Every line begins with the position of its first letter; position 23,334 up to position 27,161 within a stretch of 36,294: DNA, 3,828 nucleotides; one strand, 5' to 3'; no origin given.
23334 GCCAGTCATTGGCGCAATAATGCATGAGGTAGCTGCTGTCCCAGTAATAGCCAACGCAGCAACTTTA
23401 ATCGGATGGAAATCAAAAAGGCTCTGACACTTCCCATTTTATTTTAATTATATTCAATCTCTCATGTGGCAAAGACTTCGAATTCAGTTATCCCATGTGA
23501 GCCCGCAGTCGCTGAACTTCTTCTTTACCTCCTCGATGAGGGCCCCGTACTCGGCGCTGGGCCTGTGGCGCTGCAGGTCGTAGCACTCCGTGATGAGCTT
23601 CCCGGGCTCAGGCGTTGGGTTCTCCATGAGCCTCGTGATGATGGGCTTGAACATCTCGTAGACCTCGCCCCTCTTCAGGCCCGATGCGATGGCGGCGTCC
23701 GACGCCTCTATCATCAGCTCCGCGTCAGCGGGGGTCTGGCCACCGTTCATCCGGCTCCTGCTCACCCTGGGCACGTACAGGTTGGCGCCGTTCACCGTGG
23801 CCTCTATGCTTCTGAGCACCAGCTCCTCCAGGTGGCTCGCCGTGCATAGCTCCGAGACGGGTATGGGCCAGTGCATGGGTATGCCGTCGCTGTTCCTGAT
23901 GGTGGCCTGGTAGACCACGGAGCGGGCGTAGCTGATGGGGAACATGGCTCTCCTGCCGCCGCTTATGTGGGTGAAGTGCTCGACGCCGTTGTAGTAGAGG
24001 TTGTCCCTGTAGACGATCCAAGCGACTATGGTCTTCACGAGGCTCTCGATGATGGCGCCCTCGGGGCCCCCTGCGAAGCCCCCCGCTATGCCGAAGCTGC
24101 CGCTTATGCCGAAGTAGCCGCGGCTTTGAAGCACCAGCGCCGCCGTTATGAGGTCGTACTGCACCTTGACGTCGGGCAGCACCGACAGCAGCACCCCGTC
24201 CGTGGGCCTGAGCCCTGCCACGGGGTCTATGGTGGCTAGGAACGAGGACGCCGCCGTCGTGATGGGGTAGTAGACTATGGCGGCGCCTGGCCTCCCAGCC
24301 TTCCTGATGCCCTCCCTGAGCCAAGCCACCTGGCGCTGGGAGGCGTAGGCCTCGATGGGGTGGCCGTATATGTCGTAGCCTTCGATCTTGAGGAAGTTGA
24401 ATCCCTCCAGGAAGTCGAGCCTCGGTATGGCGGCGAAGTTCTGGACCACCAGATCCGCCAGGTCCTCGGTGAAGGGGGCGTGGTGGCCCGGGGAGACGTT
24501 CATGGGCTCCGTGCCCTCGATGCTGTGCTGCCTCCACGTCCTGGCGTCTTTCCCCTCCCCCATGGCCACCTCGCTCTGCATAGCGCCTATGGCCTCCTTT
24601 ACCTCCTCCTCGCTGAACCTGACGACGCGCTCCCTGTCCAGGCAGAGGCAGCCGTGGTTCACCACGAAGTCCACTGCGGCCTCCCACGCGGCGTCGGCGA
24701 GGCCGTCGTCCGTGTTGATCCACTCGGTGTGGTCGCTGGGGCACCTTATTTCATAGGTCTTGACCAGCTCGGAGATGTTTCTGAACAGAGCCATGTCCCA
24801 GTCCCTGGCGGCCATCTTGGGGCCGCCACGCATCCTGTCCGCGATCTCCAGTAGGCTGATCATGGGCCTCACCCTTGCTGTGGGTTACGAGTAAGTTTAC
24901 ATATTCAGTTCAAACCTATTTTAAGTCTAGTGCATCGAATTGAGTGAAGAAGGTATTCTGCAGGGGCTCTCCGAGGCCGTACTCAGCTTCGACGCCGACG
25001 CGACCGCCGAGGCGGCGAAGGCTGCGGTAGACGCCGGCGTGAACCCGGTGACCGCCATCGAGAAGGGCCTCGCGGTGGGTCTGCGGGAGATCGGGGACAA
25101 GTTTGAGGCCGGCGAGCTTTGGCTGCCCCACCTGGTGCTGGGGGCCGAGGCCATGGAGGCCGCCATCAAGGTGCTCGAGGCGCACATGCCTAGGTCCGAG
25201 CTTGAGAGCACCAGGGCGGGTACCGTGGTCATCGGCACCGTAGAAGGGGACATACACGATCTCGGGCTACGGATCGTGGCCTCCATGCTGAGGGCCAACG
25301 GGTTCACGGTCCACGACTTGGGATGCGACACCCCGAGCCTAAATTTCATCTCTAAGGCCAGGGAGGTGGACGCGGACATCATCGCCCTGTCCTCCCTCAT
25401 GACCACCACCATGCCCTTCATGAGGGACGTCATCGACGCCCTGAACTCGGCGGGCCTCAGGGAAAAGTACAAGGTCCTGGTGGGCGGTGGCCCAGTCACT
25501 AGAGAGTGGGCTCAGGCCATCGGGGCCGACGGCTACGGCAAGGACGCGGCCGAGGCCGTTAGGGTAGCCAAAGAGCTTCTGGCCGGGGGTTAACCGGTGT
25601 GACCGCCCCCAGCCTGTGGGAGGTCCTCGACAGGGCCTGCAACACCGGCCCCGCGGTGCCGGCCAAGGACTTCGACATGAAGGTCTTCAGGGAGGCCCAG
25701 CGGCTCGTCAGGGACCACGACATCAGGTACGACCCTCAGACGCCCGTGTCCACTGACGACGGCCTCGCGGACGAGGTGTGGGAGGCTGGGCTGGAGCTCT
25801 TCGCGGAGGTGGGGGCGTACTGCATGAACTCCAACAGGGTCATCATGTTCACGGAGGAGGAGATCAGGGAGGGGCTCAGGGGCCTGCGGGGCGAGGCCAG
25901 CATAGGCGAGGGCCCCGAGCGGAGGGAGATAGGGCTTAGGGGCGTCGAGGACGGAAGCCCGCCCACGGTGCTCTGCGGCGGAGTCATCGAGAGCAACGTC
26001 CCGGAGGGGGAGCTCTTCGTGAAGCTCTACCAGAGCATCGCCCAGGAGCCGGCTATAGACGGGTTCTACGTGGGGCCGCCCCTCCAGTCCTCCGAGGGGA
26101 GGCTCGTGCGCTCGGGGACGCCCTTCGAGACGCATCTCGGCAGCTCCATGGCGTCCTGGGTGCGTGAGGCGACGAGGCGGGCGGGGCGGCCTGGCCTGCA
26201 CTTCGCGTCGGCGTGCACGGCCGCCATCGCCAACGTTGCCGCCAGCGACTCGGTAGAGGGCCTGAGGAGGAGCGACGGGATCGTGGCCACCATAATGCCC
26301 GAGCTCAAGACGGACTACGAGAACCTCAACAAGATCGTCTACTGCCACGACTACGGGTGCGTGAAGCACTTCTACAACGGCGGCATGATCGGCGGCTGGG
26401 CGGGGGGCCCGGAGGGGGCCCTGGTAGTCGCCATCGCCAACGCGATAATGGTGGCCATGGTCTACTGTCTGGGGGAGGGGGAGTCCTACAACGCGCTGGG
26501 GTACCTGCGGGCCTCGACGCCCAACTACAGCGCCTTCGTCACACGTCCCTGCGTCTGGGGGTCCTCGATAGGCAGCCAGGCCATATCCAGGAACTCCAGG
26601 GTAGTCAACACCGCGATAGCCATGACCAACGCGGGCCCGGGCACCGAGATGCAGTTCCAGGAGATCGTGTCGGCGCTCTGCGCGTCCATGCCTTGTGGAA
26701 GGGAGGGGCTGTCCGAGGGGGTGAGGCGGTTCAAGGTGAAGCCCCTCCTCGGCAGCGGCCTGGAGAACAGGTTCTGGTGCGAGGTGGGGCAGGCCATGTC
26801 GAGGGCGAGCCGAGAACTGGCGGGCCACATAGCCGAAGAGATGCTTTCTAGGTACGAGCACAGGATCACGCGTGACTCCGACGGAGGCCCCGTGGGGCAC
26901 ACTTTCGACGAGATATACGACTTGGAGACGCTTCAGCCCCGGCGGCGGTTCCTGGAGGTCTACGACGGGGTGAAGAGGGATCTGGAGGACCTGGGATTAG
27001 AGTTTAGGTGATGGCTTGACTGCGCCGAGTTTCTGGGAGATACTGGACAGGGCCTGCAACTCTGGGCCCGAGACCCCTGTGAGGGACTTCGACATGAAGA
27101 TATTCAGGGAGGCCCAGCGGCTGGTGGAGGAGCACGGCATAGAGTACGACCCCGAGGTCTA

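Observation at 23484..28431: Three pyrrolysine-free MtmB-like methyltransferases clustered with a cognate corrinoid protein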

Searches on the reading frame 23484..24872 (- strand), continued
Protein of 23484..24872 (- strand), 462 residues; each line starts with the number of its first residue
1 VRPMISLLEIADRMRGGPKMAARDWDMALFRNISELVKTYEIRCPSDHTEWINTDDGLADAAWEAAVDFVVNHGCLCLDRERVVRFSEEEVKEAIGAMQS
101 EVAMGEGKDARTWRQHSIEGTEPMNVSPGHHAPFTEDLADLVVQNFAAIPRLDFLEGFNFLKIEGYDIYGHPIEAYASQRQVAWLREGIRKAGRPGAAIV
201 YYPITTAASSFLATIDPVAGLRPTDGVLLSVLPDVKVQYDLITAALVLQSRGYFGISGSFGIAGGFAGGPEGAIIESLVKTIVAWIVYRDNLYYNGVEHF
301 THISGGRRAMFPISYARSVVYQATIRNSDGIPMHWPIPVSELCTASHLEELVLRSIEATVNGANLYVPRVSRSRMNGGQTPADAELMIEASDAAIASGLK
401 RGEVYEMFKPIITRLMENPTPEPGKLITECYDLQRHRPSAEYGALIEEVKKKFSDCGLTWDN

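Call 71: search_protein_representatives(alignment_id=A3)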
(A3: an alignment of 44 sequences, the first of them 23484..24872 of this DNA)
Query: 44 sequences, 458 profile positions. Proteins with E-value up to 0.001 (for the whole library): 1535; up to 1e-10: 1036; up to 1e-30: 414. The best 150 are listed.
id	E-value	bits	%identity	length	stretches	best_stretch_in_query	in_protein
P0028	3.5e-181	619.4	-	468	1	2-458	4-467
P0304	4.8e-158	543.1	-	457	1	1-457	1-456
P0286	3.7e-141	487.5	-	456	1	1-453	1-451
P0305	3.4e-139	481.0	-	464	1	1-458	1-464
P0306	3.8e-138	477.5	-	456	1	2-457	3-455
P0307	1.1e-132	459.6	-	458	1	1-457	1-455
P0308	1.8e-132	458.8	-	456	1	1-456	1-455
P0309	2.7e-132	458.2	-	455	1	1-458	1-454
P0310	2.5e-131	455.1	-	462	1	2-457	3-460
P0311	6.8e-131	453.6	-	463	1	3-457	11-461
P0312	7.2e-131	453.5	-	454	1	1-457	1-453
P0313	8.2e-131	453.4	-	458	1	3-457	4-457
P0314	1.8e-130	452.2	-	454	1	1-457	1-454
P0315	2.5e-130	451.8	-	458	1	1-456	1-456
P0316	3.0e-129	448.2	-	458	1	4-457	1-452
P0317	1.4e-128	446.0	-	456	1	3-457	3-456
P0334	6.3e-119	414.2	-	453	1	1-457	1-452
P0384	1.3e-104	367.0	-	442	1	5-450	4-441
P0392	5.2e-103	361.7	-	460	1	6-456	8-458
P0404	6.2e-100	351.6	-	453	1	9-457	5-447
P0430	2.4e-92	326.5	-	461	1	5-457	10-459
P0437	2.0e-90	320.2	-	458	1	5-456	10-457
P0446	2.3e-88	313.4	-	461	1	3-452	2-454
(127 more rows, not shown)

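Call 73: list_cluster_members(proteins=[P0430, P0437, P0392, P0308, P0384, P0446, P0334, P0312, P0404, P0317])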
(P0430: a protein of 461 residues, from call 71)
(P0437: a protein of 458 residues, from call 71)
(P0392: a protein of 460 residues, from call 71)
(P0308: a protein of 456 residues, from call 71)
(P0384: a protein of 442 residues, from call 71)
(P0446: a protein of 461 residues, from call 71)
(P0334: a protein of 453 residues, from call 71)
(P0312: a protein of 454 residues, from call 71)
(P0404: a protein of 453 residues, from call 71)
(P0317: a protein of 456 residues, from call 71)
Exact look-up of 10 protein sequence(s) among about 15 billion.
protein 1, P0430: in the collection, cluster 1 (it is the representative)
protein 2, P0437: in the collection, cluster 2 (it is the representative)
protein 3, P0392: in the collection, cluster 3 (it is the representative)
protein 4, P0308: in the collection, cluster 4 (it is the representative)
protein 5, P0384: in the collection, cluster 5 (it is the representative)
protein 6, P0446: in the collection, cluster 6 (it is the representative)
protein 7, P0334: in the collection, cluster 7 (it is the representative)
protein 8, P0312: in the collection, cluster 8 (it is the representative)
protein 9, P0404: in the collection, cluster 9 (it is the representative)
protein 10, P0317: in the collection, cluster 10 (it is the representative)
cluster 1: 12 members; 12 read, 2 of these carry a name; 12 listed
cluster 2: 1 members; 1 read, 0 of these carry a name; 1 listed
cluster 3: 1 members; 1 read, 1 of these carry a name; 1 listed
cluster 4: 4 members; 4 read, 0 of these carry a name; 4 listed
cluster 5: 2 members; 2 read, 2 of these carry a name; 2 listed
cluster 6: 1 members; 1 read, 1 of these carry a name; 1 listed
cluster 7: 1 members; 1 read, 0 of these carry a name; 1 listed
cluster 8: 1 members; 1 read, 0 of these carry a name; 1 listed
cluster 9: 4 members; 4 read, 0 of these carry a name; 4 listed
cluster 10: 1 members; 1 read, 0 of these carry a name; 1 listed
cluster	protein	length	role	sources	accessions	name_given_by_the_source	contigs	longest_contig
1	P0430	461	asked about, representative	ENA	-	-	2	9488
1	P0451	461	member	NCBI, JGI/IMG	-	methylamine--corrinoid protein Co-methyltransferase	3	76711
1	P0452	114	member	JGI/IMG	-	methylamine--corrinoid protein Co-methyltransferase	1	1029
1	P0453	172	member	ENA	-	-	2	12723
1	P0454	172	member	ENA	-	-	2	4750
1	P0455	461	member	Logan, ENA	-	-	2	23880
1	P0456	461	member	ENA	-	-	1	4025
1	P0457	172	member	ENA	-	-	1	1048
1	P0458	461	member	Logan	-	-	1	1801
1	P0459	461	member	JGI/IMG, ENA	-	-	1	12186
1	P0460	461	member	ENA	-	-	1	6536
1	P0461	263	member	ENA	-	-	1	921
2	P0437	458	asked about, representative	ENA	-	-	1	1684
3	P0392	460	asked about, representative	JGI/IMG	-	methylamine--corrinoid protein Co-methyltransferase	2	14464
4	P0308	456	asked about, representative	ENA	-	-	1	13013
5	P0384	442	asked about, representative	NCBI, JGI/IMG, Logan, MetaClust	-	methylamine--corrinoid protein Co-methyltransferase | \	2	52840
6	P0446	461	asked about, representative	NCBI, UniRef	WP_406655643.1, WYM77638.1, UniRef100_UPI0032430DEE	monomethylamine:corrinoid methyltransferase [Methanolobus sp. ZRKC2] | monomethylamine:corrinoid methyltransferase n=1 Tax=Methanolobus sp. ZRKC2 TaxID=3125783 ...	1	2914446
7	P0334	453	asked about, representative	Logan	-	-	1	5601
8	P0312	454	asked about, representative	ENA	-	-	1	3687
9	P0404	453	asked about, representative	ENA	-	-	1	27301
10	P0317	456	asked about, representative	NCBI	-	-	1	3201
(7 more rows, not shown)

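Call 80: search_protein_families(library=ncbifam, proteins=[L083:11381-12379:+], max_evalue=0.01)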
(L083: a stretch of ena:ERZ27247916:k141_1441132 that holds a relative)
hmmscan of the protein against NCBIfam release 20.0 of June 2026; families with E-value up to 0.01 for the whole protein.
L083:11381-12379:+ (332 aa): 5 families
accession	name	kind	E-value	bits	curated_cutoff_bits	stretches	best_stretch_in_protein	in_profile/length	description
NF004889.0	PRK06252.1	subfamily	7.5e-99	330.9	244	1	1-326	4-330/340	methylcobalamin:coenzyme M methyltransferase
NF040654.1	MtaA_Meth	equivalog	4.8e-93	311.7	400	1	1-326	1-329/337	methylcobamide:CoM methyltransferase MtaA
TIGR01463.1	mtaA_cmuA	subfamily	1.7e-81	274.2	235.4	1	2-326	4-332/340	MtaA/CmuA family methyltransferase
NF041608.1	methylcob_mtaseMtbA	equivalog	5.3e-78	262.5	600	1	4-325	7-330/339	methylcobamide:CoM methyltransferase MtbA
TIGR01464.1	hemE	equivalog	6e-21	74.8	302.95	1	92-325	89-332/338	uroporphyrinogen decarboxylase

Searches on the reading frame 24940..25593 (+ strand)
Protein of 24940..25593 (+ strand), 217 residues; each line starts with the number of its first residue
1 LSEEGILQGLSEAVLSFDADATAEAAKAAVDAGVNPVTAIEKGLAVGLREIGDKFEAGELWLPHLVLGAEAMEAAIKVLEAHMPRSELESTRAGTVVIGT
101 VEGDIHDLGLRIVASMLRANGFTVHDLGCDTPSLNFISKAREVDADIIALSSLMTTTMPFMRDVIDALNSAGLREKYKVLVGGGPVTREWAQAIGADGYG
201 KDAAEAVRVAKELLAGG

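Call 3: search_protein_families(library=pfam, proteins=[window:24940-25593:+], max_evalue=0.01)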
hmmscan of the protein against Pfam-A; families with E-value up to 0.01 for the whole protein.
window:24940-25593:+ (217 aa): 2 families
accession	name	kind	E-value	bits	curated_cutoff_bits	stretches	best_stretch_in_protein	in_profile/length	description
PF02310.24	B12-binding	-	2.5e-31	108.5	32.1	1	95-207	2-120/121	B12 binding domain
PF02607.22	B12-binding_2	-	5.3e-18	65.4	23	1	7-80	2-74/74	B12 binding domain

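Call 4: search_protein_families(library=ncbifam, proteins=[window:24940-25593:+], max_evalue=0.01)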
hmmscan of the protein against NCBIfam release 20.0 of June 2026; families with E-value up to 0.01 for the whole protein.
window:24940-25593:+ (217 aa): 16 families
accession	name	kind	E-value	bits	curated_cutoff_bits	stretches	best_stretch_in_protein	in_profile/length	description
TIGR02370.1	pyl_corrinoid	subfamily_domain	4.4e-69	231.8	215.3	1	10-206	2-197/197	methyltransferase cognate corrinoid protein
NF041607.1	dimeth_corrin_MtbC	equivalog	4.2e-68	228.9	350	1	10-214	1-203/203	dimethylamine corrinoid protein MtbC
NF047995.1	corrinoid_MtgC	exception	1.9e-61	207.3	310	1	6-215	4-214/215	glycine betaine-specific corrinoid protein MtgC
NF047996.1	corrin_MtgC_2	exception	5.3e-56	189.4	370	1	6-215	4-211/212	glycine betaine-specific corrinoid protein MtgC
TIGR02082.1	metH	equivalog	3.9e-39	134.1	1010.85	1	10-214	650-858/1182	methionine synthase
NF040655.1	MtaC_Meth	equivalog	2.7e-36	124.9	420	1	4-216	33-240/253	methanol--corrinoid protein MtaC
NF040669.1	MtaC2_Meth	equivalog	2.9e-36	125.2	450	1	4-214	40-246/267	methanol--corrinoid protein MtaC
NF007024.0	PRK09490.1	equivalog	1.4e-29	102.6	1497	1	23-214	681-876/1234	methionine synthase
NF002612.0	PRK02261.1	equivalog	3.2e-15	55.9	110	1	94-184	4-93/148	methylaspartate mutase subunit S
TIGR01501.1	MthylAspMutase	equivalog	1.2e-12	47.8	135.8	1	95-184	3-91/134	methylaspartate mutase subunit S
NF052513.1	TransRegCarH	equivalog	2.7e-12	46.5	400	1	4-197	81-262/274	HTH-type transcriptional repressor CarH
NF052385.1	Lys_5_6_beta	equivalog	3.3e-09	36.8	280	1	118-203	135-224/241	lysine 5,6-aminomutase subunit beta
NF040743.1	ornith_mutase_E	equivalog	5.6e-09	34.5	800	1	92-211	594-720/730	D-ornithine 4,5-aminomutase subunit OraE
TIGR00640.1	acid_CoA_mut_C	subfamily_domain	2.1e-07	31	57.45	1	96-183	5-91/132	methylmalonyl-CoA mutase C-terminal domain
NF006944.0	PRK09426.1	equivalog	9.2e-07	27.2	876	1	70-183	566-678/721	methylmalonyl-CoA mutase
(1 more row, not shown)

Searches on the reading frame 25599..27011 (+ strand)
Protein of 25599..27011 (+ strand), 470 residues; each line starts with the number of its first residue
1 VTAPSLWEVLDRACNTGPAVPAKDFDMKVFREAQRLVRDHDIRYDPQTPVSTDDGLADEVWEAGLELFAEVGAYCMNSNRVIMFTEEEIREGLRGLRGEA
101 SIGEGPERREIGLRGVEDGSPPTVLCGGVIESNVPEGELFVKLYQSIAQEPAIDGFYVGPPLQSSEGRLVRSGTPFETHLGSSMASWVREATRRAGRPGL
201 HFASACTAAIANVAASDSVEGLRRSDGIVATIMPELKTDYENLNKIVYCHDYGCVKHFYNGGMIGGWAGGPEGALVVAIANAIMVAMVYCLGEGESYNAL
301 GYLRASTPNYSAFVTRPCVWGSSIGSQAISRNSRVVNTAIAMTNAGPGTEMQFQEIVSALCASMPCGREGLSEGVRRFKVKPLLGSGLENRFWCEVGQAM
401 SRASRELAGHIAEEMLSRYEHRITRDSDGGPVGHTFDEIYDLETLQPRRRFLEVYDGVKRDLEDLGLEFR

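Call 3: search_protein_families(library=pfam, proteins=[window:25599-27011:+], max_evalue=0.01)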
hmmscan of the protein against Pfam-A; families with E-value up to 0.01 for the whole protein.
window:25599-27011:+ (470 aa): 1 family
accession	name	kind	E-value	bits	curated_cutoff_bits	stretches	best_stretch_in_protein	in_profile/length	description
PF05369.18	MtmB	-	2.8e-64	218.1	25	1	7-467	4-450/450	Monomethylamine methyltransferase MtmB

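Call 4: search_protein_families(library=ncbifam, proteins=[window:25599-27011:+], max_evalue=0.01)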
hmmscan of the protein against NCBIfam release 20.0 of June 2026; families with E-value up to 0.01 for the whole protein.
window:25599-27011:+ (470 aa): 0 families
